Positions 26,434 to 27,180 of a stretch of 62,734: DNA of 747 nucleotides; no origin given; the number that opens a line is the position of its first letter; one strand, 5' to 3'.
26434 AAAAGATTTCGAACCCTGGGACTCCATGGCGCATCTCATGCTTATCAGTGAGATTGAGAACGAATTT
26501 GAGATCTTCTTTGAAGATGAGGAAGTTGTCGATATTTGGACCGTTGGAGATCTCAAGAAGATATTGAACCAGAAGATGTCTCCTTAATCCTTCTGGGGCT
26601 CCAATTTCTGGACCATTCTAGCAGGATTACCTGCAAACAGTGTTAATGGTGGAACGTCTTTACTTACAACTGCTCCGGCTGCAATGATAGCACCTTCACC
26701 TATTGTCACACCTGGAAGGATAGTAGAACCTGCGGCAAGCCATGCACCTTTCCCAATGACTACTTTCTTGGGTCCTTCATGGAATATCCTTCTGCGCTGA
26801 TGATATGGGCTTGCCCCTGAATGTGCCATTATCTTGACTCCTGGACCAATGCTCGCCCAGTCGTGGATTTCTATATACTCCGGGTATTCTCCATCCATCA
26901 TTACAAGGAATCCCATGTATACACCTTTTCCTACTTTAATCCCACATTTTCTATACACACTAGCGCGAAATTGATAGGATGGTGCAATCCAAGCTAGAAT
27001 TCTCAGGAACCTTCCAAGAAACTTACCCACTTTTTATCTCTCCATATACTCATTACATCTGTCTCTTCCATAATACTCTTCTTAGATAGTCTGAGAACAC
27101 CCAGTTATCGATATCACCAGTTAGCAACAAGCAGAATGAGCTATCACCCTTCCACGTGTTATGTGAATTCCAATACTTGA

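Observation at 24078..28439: Complete ACP-loading module (AcpS-FkbH-ACP) in an archaeon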

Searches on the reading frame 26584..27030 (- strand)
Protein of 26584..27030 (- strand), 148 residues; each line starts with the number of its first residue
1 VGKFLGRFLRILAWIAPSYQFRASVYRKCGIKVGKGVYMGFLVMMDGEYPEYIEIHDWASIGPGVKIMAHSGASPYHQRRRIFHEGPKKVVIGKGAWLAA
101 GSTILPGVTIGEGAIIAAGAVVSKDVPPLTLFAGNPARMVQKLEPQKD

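Call 3: search_protein_families(library=pfam, proteins=[window:26584-27030:-], max_evalue=0.01)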
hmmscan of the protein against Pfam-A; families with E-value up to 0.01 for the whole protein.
window:26584-27030:- (148 aa): 2 families
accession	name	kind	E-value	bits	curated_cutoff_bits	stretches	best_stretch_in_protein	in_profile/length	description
PF00132.30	Hexapep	-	6.4e-14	51.4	27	1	90-123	2-35/36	Bacterial transferase hexapeptide (six repeats)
PF14602.12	Hexapep_2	-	6.6e-06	26.2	27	1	90-123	2-33/34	Hexapeptide repeat of succinyl-transferase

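Call 4: search_protein_families(library=ncbifam, proteins=[window:26584-27030:-], max_evalue=0.01)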
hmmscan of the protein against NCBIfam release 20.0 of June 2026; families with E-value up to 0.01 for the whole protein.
window:26584-27030:- (148 aa): 46 families (the best 25 are shown)
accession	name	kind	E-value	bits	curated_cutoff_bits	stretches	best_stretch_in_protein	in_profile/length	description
NF058585.1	HptprglPActTf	PfamEq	1.2e-23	83.6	300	1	12-145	36-162/172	heptaprenylglyceryl phosphate O-acetyltransferase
NF007797.0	PRK10502.1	subfamily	5.8e-19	68.4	192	2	82-142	118-178/183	WcaF family extracellular polysaccharide biosynthesis acetyltransferase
TIGR03308.1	phn_thr-fam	hypoth_equivalog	3e-18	66.4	201.65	1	87-142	106-161/204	phosphonate metabolim protein, transferase hexapeptide repeat family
NF007499.0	PRK10092.1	equivalog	7.1e-17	61.8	314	1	29-143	72-183/183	maltose O-acetyltransferase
NF007076.0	PRK09527.1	equivalog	7.9e-15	54.8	347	1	13-144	62-186/203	galactoside O-acetyltransferase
NF000311.1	Vat_ABCDEFH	equivalog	1e-14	54.6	300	1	89-142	110-163/201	Vat family streptogramin A O-acetyltransferase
NF033468.1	stregram_VatI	exception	2.5e-14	53.6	415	1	90-142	113-165/208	streptogramin A O-acetyltransferase Vat(I)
NF007240.0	PRK09677.1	equivalog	3.2e-14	52.9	243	1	88-144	129-185/192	putative lipopolysaccharide biosynthesis O-acetyl transferase WbbJ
TIGR03570.1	NeuD_NnaD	subfamily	8.3e-14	51.7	160.8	1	89-138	153-202/202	NeuD/PglB/VioB family sugar acetyltransferase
NF000504.1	stregram_VatH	exception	2.4e-13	50.5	475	1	90-142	118-170/216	streptogramin A O-acetyltransferase Vat(H)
NF000490.1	chloram_CatB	equivalog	3.9e-13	49.2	350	1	76-142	98-163/210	type B chloramphenicol O-acetyltransferase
TIGR03532.1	DapD_Ac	equivalog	7.6e-13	48.6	231.75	1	88-146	159-217/231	2,3,4,5-tetrahydropyridine-2,6-dicarboxylate N-acetyltransferase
TIGR04008.1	WcaF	equivalog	1.1e-12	48.3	326.3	1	84-141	119-176/180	colanic acid biosynthesis acetyltransferase WcaF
NF038307.1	EPS_acetyl_HpsU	equivalog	3.7e-12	46.2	305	1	81-140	116-175/178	hormogonium polysaccharide biosynthesis acetyltransferase HpsU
NF000020.1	stregram_VatE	exception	5.1e-12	45.8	450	1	90-141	116-167/214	streptogramin A O-acetyltransferase Vat(E)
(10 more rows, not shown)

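Call 28: search_solved_structures(query=window:26584-27030:-, max_evalue=0.001)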
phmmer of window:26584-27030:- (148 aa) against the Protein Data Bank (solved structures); distinct sequences matched with E-value up to 0.001: 87 (the best 60 are shown).
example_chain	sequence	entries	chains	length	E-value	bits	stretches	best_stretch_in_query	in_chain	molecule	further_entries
3ftt_A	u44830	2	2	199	2.9e-18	69.4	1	30-144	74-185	Putative acetyltransferase SACOL2570 | Galactoside O-acetyltransferase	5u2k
3v4e_A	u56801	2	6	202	3e-18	69.3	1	30-144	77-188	Galactoside O-acetyltransferase | Putative acetyltransferase SACOL2570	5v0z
4dcl_A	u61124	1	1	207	3.1e-18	69.2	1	30-144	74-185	Putative acetyltransferase SACOL2570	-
4egg_A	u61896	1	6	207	3.2e-18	69.2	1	30-144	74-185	Putative acetyltransferase SACOL2570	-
2ic7_A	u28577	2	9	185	9.3e-18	67.7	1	31-142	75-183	Maltose transacetylase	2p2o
3hjj_A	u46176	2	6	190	6.7e-16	61.7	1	30-144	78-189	Maltose O-acetyltransferase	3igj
3srt_A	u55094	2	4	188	2.6e-15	59.8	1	53-144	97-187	Maltose O-acetyltransferase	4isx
1kqa_A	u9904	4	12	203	6.6e-15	58.5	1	13-144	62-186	GALACTOSIDE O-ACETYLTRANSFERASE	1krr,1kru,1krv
6ag8_C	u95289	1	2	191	1e-14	57.9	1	32-143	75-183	Maltose O-acetyltransferase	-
1ocx_A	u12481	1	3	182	1.9e-14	57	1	32-143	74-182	MALTOSE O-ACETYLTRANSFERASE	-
3ect_A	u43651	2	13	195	6.1e-14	55.3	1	31-144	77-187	Hexapeptide-repeat containing-acetyltransferase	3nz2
4mzu_A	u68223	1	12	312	6.8e-14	55.2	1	53-143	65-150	WxcM-like protein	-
7s43_A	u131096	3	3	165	5e-13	52.3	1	51-130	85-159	N-acetyltransferase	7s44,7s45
7s3u_A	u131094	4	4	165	5.4e-13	52.2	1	51-130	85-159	N-acetyltransferase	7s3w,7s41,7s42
3r8y_A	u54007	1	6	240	1.2e-12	51.1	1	87-145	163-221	2,3,4,5-tetrahydropyridine-2,6-dicarboxylate N-acetyltransferase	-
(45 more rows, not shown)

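Call 39: find_homologous_proteins(query=window:26584-27030:-, max_evalue=1e-10)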
Query window:26584-27030:- (148 aa): 857 proteins with E <= 1e-10 among 1839 candidates; the best 120 are listed.
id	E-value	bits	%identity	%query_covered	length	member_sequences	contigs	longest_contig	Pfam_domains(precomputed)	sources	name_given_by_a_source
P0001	7.9e-92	323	95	100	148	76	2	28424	PF14602.13,PF00132.31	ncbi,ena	ncbi:MAG: acyltransferase [Candidatus Thorarchaeota archaeon]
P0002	1.8e-91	322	94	100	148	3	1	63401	PF00132.31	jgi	-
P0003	8.3e-89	313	94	100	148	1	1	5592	PF00132.31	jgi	jgi:acetyltransferase-like isoleucine patch superfamily enzyme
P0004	1.5e-88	312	94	100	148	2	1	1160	PF00132.31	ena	-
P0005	1.8e-88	312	92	100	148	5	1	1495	PF14602.13,PF00132.31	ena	-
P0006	2.5e-88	312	89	100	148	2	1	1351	PF00132.31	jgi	-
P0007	3.1e-88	311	92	100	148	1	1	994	PF14602.13,PF00132.31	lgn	-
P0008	5.4e-88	310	92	100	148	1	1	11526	PF00132.31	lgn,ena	-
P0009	1.1e-87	310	91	100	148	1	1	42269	PF00132.31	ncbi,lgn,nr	ncbi:acyltransferase [Candidatus Thorarchaeota archaeon]|nr:MAG: acyltransferase [Candidatus Thorarc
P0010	3.2e-87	308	89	100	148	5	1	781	PF00132.31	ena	-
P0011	1.5e-86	306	91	100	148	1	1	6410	PF00132.31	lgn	-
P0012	4.5e-86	304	90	99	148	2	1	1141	PF00132.31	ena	-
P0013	4.4e-85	301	89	100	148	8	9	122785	PF00132.31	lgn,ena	-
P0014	5.8e-84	297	85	100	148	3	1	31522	PF00132.31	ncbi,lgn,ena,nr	ncbi:MAG: acyltransferase [Candidatus Thorarchaeota archaeon]|nr:acyltransferase [Candidatus Thorarc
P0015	9.7e-84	297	86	100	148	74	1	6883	PF14602.13,PF00132.31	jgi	jgi:acetyltransferase-like isoleucine patch superfamily enzyme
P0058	2.2e-66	240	72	100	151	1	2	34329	PF14602.13,PF00132.31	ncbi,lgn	-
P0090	7.9e-64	232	72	97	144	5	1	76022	PF00132.31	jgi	-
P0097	3.4e-63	230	69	97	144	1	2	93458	PF14602.13,PF00132.31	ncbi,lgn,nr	ncbi:MAG: acyltransferase [Nitrososphaerota archaeon]|nr:acyltransferase [Nitrososphaerota archaeon]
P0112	3.6e-62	227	70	97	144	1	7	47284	PF14602.13,PF00132.31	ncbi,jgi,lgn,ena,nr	ncbi:acyltransferase [Candidatus Bathyarchaeota archaeon]|nr:MAG: acyltransferase [Candidatus Bathya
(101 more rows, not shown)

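Call 40: find_encoding_contigs(protein=P0112, flank=8000, max_places=3)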
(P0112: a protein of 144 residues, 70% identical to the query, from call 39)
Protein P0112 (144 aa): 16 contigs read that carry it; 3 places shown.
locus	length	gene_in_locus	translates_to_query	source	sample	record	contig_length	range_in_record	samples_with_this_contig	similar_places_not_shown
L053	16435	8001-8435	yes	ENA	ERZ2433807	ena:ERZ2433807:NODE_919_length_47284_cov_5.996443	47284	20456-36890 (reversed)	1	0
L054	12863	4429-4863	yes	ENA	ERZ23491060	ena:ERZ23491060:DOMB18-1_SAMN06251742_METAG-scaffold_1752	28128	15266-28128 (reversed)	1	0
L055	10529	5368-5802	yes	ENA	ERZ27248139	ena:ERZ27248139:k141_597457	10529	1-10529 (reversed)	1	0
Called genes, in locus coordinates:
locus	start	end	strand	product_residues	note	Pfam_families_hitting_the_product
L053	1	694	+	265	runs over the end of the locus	PF13580:SIS_2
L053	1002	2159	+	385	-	PF07969:Amidohydro_3 (faint), PF01979:Amidohydro_1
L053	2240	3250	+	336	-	PF01869:BcrAD_BadFG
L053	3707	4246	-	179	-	-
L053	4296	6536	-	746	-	PF02516:STT3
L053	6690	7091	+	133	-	PF00903:Glyoxalase, PF13669:Glyoxalase_4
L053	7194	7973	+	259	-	PF01522:Polysacc_deac_1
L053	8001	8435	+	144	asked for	PF14602:Hexapep_2 (faint), PF00132:Hexapep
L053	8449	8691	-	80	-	PF00550:PP-binding (weak)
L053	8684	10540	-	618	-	PF21211:FkbH_N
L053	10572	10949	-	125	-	PF01648:ACPS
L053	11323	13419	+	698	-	PF01751:Toprim, PF01131:Topoisom_bac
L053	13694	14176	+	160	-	-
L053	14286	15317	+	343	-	PF01008:IF-2B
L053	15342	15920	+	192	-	PF02778:tRNA_int_endo_N, PF01974:tRNA_int_endo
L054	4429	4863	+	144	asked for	PF14602:Hexapep_2 (faint), PF00132:Hexapep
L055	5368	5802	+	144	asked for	PF14602:Hexapep_2 (faint), PF00132:Hexapep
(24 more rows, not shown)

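Call 41: find_encoding_contigs(protein=P0097, flank=8000, max_places=2)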
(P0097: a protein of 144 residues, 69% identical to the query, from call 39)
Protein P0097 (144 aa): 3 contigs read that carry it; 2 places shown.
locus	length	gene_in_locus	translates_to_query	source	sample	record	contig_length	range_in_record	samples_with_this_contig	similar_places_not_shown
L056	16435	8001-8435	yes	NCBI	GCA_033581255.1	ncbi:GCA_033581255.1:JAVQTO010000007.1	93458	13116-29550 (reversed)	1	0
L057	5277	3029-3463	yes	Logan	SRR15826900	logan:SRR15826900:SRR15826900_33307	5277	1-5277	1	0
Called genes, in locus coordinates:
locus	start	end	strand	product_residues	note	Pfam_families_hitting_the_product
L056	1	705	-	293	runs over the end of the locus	PF01259:SAICAR_synt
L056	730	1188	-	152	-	PF00731:AIRC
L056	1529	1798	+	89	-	PF13439:Glyco_transf_4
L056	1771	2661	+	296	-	PF13439:Glyco_transf_4, PF13579:Glyco_trans_4_4, PF20706:GT4-conflict, PF00534:Glycos_transf_1, PF13692:Glyco_trans_1_4, PF13524:Glyco_trans_1_2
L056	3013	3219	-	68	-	-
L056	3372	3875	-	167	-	-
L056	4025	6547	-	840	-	PF02516:STT3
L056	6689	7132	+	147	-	PF00903:Glyoxalase (weak), PF13669:Glyoxalase_4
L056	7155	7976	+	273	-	PF01522:Polysacc_deac_1, PF10096:DUF2334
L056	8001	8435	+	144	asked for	PF14602:Hexapep_2 (faint), PF00132:Hexapep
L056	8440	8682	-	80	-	-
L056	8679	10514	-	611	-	PF21211:FkbH_N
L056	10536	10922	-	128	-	PF01648:ACPS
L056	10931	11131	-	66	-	-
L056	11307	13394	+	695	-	PF01751:Toprim, PF01131:Topoisom_bac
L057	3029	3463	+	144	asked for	PF14602:Hexapep_2 (faint), PF00132:Hexapep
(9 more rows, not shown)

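Call 74: find_encoding_contigs(protein=P0058, flank=7000, max_places=1)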
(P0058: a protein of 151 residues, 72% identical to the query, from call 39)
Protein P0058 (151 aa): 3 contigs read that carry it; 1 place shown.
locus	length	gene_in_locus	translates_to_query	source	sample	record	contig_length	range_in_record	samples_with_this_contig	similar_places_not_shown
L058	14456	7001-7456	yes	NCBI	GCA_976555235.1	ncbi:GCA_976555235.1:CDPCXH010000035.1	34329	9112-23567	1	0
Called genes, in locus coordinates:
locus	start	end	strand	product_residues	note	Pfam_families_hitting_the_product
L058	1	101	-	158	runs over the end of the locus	PF03439:Spt5-NGN, PF00467:KOW (weak)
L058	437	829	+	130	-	PF01741:MscL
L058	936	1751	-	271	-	PF04414:tRNA_deacylase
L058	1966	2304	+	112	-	-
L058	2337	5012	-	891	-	PF03104:DNA_pol_B_exo1, PF00136:DNA_pol_B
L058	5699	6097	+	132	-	PF00903:Glyoxalase, PF13669:Glyoxalase_4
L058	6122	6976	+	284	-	PF01522:Polysacc_deac_1, PF10096:DUF2334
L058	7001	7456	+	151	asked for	PF14602:Hexapep_2 (faint), PF00132:Hexapep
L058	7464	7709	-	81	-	-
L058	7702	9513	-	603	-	PF21211:FkbH_N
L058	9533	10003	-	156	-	PF01648:ACPS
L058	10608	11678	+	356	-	PF01408:GFO_IDH_MocA, PF22725:GFO_IDH_MocA_C3, PF02894:GFO_IDH_MocA_C (weak)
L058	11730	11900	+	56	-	-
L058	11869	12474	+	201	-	PF05148:Methyltransf_8 (weak), PF08241:Methyltransf_11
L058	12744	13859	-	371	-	PF00953:Glycos_transf_4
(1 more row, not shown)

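Call 75: find_encoding_contigs(protein=P0090, flank=7000, max_places=1)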
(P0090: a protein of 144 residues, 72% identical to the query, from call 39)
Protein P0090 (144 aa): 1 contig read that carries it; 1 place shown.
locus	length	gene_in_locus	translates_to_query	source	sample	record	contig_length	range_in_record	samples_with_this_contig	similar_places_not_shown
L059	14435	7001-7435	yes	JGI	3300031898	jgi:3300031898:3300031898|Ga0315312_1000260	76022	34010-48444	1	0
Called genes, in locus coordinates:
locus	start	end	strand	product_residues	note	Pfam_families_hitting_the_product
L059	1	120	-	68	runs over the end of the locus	-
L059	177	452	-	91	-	PF01609:DDE_Tnp_1, PF13612:DDE_Tnp_1_3 (weak)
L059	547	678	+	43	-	-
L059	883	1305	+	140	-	-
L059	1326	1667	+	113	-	PF00534:Glycos_transf_1, PF13692:Glyco_trans_1_4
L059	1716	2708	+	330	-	PF02475:TRM5-TYW2_MTfase (weak), PF05050:Methyltransf_21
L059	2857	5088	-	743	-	PF02516:STT3, PF22627:AglB_core-like (faint), PF21436:STT3-PglB_core (weak)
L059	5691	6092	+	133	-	PF00903:Glyoxalase (weak), PF13669:Glyoxalase_4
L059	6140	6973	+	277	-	PF01522:Polysacc_deac_1, PF10096:DUF2334 (weak)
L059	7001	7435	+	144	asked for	PF00132:Hexapep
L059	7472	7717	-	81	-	PF00550:PP-binding (weak)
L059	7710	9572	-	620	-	PF21211:FkbH_N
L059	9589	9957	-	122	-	PF01648:ACPS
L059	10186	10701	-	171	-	-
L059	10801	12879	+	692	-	PF01751:Toprim, PF01131:Topoisom_bac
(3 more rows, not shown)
